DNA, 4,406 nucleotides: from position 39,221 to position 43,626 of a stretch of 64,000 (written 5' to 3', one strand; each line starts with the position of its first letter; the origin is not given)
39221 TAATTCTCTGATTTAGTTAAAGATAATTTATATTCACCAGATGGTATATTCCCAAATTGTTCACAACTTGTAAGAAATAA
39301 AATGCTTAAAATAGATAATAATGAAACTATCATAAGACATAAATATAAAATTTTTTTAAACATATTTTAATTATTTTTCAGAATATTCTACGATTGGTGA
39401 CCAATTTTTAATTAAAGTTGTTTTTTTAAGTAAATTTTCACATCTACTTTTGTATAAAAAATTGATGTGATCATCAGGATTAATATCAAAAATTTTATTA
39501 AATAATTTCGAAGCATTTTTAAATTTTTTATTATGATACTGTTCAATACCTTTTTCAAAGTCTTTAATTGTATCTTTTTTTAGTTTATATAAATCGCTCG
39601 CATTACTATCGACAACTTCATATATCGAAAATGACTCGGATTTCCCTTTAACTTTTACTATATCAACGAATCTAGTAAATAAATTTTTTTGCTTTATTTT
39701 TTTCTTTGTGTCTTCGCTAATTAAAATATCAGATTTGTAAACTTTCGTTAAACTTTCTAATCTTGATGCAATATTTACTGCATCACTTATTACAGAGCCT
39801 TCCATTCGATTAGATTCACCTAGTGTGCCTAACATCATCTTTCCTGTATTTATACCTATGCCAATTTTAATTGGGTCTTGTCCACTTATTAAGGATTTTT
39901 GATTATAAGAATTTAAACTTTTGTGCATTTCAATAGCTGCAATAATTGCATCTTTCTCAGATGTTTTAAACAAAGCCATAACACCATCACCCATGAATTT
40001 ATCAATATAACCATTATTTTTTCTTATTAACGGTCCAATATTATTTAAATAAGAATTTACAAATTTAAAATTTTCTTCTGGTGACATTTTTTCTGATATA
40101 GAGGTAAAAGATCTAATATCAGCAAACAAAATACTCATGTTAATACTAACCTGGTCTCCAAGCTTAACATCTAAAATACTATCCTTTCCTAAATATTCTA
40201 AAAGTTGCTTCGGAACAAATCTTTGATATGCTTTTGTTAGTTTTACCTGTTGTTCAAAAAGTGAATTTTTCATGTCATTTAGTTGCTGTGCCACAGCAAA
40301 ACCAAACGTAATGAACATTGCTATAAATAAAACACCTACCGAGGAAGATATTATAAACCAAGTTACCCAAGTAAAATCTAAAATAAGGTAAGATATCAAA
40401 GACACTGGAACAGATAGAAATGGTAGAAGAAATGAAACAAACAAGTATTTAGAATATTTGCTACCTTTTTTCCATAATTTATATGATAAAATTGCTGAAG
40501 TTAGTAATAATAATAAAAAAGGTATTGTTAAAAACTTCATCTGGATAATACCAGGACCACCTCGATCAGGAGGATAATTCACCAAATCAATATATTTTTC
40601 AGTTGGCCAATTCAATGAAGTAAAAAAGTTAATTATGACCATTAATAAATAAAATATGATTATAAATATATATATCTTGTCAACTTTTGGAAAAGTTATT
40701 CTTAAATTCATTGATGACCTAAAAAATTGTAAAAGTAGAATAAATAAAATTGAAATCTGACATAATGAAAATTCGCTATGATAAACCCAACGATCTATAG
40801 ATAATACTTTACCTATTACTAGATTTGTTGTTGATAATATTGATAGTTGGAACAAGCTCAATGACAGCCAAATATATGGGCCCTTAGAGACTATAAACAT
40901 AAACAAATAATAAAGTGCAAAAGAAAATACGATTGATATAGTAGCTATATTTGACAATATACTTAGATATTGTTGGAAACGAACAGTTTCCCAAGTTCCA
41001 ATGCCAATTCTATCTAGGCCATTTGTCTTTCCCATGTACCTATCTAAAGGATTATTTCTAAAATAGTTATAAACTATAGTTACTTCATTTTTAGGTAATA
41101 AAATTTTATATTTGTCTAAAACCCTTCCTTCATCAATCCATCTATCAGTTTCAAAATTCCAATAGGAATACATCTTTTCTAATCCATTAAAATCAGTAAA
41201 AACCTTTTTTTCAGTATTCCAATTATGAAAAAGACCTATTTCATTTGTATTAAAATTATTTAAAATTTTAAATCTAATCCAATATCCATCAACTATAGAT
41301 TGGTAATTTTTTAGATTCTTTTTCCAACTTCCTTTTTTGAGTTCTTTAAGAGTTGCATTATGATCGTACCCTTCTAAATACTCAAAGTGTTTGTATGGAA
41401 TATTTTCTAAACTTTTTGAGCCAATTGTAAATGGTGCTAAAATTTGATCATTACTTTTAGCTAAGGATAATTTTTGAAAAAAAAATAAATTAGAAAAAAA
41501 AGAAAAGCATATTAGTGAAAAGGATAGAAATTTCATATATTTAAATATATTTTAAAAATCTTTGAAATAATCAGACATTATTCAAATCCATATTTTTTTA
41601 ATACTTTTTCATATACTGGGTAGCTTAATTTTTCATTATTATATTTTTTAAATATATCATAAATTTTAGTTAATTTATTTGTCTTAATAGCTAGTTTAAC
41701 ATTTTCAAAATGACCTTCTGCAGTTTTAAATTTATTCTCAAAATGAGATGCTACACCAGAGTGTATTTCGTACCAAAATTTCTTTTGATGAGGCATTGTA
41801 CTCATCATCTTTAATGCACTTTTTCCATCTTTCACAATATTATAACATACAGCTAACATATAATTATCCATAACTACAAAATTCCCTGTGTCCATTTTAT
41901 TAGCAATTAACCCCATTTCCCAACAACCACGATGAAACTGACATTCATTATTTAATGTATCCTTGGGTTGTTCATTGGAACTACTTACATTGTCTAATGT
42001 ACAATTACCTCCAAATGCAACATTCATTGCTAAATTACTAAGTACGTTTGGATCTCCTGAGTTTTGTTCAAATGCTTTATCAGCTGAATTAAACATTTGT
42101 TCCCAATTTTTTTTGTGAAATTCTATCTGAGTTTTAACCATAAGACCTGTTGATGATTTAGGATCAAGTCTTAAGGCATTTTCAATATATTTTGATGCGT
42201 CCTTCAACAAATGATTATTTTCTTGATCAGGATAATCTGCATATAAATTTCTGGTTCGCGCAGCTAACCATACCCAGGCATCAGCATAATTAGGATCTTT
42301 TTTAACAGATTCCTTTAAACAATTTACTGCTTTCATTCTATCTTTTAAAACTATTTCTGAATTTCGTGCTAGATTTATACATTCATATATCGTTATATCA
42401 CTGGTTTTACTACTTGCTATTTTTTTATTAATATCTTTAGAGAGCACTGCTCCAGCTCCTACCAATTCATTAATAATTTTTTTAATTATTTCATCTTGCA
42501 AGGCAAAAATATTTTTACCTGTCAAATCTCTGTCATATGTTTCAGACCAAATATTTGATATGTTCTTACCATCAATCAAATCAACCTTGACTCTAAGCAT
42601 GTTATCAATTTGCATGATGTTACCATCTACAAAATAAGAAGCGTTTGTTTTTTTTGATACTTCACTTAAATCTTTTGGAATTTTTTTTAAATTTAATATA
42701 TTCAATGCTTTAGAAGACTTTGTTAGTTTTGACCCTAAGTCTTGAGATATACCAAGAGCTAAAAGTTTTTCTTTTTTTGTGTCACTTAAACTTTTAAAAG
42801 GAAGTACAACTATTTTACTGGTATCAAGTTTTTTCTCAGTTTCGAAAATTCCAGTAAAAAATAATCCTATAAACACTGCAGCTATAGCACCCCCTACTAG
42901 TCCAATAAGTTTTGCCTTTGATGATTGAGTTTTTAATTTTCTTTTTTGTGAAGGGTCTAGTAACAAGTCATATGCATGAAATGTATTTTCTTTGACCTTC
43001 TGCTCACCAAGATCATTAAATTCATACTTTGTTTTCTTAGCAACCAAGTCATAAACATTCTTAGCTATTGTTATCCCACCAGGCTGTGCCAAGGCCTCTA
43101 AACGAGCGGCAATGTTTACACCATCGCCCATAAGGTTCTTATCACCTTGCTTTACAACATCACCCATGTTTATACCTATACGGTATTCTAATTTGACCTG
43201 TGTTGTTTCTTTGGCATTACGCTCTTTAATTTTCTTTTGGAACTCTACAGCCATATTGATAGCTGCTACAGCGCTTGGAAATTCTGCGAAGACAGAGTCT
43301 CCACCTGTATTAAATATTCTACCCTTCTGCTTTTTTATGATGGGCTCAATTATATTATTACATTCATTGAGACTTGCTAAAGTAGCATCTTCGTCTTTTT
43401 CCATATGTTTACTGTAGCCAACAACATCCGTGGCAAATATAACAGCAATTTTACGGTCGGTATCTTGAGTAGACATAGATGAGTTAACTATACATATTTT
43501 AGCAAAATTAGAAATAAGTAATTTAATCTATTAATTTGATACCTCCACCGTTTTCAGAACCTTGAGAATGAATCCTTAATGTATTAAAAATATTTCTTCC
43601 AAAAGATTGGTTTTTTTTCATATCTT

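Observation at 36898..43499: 1,069-bp identical direct repeat gives two cyclase paralogs the same leader, catalytic domain and TM, with an abrupt switch to diverged sensor halves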

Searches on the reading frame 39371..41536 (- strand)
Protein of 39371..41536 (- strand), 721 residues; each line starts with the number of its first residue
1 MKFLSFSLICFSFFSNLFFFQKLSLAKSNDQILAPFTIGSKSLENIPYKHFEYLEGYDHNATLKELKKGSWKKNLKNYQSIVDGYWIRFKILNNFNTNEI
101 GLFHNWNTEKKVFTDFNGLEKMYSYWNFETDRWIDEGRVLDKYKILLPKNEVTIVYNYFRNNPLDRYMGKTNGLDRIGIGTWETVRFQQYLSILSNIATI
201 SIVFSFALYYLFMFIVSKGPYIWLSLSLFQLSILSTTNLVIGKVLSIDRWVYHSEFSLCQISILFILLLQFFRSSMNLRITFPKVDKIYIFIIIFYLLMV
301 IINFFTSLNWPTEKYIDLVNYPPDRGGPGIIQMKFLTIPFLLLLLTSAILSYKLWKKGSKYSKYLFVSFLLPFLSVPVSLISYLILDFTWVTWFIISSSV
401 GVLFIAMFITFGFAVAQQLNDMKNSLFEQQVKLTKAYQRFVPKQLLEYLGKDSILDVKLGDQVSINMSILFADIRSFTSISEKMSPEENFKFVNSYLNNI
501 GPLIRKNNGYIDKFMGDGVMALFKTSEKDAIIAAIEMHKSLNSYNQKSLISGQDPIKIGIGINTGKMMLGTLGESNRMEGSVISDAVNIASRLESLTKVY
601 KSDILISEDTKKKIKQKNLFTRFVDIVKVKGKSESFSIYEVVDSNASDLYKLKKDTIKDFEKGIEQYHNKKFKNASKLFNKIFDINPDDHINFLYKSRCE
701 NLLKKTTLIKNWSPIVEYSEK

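Call 3: search_protein_families(library=pfam, proteins=[window:39371-41536:-], max_evalue=0.01)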
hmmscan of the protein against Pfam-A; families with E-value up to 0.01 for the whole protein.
window:39371-41536:- (721 aa): 2 families
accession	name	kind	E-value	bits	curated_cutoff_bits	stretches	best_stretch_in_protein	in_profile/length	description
PF00211.25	Guanylate_cyc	-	5.8e-22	78.6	21.9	1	466-634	8-175/183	Adenylate and Guanylate cyclase catalytic domain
PF07695.17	7TMR-DISM_7TM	-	0.0062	16.9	29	1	199-414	8-203/205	7TM diverse intracellular signalling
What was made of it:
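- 39371..41536 (-): Cyclase with a 7TMR-DISM-like membrane region. It lies between the repeats. Call 3.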

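Call 27: search_protein_families(library=ncbifam, proteins=[window:39371-41536:-], max_evalue=0.01)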
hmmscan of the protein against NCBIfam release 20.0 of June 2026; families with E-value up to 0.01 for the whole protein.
window:39371-41536:- (721 aa): 0 families

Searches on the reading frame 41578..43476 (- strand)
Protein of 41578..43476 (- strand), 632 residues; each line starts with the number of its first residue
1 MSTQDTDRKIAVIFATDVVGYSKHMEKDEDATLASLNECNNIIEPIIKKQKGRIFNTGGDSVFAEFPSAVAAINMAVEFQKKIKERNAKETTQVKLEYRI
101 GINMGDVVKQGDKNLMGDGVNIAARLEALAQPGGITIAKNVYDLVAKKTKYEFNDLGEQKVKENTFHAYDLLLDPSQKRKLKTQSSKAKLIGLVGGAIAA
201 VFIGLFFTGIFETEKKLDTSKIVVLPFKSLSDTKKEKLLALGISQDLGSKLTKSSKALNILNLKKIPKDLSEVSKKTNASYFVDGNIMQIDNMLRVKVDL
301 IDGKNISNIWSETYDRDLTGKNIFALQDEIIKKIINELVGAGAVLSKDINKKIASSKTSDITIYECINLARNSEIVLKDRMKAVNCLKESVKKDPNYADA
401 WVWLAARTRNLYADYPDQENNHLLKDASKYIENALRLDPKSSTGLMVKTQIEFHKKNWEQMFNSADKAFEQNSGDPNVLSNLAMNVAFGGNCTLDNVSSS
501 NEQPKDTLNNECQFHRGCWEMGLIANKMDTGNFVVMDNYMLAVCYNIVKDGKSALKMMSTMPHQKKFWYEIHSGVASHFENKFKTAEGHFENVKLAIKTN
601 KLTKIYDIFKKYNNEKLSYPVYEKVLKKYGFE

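Call 3: search_protein_families(library=pfam, proteins=[window:41578-43476:-], max_evalue=0.01)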
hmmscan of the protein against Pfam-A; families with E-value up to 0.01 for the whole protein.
window:41578-43476:- (632 aa): 4 families
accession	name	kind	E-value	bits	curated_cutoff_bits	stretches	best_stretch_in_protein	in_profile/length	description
PF00211.25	Guanylate_cyc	-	8.5e-14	52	21.9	1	8-163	7-172/183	Adenylate and Guanylate cyclase catalytic domain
PF13431.12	TPR_17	-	0.00024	21.6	24.4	0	386-405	1-20/34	Tetratricopeptide repeat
PF13428.12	TPR_14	-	0.0016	19.4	23.5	0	378-405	15-42/44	Tetratricopeptide repeat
PF13414.12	TPR_11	-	0.0067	16.5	26.8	0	382-405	12-35/42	TPR repeat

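Call 21: find_encoding_contigs(protein=window:41578-43476:-, flank=10000, max_places=8)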
Protein window:41578-43476:- (632 aa): no gene with exactly this product is on record in the collection.

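Call 27: search_protein_families(library=ncbifam, proteins=[window:41578-43476:-], max_evalue=0.01)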
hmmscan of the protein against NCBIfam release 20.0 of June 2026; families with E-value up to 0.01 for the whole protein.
window:41578-43476:- (632 aa): 4 families
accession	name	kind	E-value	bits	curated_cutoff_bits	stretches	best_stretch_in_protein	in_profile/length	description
NF058673.1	LipAdnlyCyLipJMY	equivalog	4.5e-16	58.6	800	1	3-162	288-438/449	bifunctional lipase/adenylate cyclase LipJ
TIGR04510.1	mod_pep_cyc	subfamily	8.7e-12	44.4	400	2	16-157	11-160/814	putative peptide modification system cyclase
TIGR03903.1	TOMM_kin_cyc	equivalog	4.1e-05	21.6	705.75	1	70-151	363-442/1267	TOMM system kinase/cyclase fusion protein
TIGR02917.1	PEP_TPR_lipo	equivalog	0.001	17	312.2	1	421-483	172-234/899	XrtA/PEP-CTERM system TPR-repeat protein PrsT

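Call 55: list_cluster_members(proteins=[P0001, window:41578-43476:-])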
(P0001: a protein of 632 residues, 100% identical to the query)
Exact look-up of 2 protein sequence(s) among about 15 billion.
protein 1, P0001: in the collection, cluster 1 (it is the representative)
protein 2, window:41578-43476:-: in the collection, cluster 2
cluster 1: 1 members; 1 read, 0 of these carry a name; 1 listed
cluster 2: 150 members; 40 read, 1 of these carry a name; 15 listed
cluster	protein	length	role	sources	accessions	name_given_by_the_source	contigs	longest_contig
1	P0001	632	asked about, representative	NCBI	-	-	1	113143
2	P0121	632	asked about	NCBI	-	-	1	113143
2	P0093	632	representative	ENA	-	-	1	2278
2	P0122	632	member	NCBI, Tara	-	strand:+ start:2676 stop:4574 length:1899 start_codon:yes stop_codon:yes ...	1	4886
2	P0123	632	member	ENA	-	-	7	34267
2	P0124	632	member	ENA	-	-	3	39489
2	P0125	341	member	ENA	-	-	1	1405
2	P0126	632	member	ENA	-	-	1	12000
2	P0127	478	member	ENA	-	-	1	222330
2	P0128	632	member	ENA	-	-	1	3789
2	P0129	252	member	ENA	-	-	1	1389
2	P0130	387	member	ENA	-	-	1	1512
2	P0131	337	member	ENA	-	-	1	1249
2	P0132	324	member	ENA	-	-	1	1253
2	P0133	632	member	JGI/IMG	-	-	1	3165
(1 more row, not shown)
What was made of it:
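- On Gene conversion / concerted evolution between paralogs: Both proteins are recorded from one 113-kb NCBI contig (call 55).
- Both exact proteins are recorded from one 113-kb NCBI contig (call 55).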
